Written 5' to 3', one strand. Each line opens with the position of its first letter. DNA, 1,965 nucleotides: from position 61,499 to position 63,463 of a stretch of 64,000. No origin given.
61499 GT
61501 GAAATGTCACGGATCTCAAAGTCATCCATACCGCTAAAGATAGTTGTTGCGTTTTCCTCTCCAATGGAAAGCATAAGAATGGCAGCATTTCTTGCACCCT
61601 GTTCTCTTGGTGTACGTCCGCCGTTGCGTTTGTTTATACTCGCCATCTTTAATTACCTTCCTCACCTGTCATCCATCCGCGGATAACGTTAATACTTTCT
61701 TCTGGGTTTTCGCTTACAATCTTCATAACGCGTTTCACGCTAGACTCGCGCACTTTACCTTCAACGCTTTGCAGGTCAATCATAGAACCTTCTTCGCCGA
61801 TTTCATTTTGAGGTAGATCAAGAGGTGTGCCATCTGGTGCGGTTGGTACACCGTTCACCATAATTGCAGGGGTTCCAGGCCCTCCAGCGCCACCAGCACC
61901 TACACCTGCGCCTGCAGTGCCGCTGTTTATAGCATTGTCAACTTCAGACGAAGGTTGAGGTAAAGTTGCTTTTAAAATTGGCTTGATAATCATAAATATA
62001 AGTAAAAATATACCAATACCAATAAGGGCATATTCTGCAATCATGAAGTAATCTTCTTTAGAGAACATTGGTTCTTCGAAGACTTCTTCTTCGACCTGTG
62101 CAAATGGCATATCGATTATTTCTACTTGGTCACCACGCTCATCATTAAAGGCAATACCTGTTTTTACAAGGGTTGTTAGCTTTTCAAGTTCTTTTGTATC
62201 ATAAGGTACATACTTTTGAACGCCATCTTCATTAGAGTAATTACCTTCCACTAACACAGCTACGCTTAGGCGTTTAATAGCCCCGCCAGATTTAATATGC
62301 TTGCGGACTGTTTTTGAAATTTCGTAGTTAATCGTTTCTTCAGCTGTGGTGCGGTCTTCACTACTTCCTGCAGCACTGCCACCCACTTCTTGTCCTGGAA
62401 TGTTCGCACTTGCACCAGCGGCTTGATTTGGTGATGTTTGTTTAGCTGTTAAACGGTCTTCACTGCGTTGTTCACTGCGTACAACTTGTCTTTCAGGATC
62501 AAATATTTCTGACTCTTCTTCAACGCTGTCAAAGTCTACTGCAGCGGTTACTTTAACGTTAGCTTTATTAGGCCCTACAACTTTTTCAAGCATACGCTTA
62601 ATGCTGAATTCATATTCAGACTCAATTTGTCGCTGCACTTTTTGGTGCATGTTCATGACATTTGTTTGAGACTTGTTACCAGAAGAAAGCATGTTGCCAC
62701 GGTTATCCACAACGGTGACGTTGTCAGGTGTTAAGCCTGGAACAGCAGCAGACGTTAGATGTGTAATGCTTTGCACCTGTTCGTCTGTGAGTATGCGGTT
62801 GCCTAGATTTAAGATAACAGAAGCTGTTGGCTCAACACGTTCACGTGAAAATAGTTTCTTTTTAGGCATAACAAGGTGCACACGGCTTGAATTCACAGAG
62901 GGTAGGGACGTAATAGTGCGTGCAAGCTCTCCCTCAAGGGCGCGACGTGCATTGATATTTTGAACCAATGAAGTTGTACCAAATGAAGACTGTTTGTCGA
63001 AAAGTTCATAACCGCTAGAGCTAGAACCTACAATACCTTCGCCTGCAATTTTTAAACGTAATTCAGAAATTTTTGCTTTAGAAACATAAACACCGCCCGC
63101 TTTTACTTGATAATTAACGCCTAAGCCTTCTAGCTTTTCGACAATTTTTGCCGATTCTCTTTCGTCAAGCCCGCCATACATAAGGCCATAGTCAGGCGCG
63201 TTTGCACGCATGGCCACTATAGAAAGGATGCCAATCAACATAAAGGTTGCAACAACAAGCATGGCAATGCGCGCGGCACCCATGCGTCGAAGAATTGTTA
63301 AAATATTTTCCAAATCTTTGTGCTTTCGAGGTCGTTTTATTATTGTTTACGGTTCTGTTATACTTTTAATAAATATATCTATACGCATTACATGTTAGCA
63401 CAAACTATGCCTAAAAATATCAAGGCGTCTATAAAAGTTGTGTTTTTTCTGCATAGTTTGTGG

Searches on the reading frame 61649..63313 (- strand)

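Call 53: search_protein_families(library=pfam, proteins=[window:61649-63313:-], max_evalue=0.00001)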
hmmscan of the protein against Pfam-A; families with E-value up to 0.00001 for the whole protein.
window:61649-63313:- (554 aa): 2 families
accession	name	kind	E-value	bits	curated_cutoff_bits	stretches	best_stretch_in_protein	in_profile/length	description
PF01514.23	YscJ_FliF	-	3.9e-58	196.7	24.4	1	38-210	2-178/179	Secretory protein of YscJ/FliF family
PF08345.17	YscJ_FliF_C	-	8.3e-42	143.5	23.8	1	242-404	1-147/147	Flagellar M-ring protein C-terminal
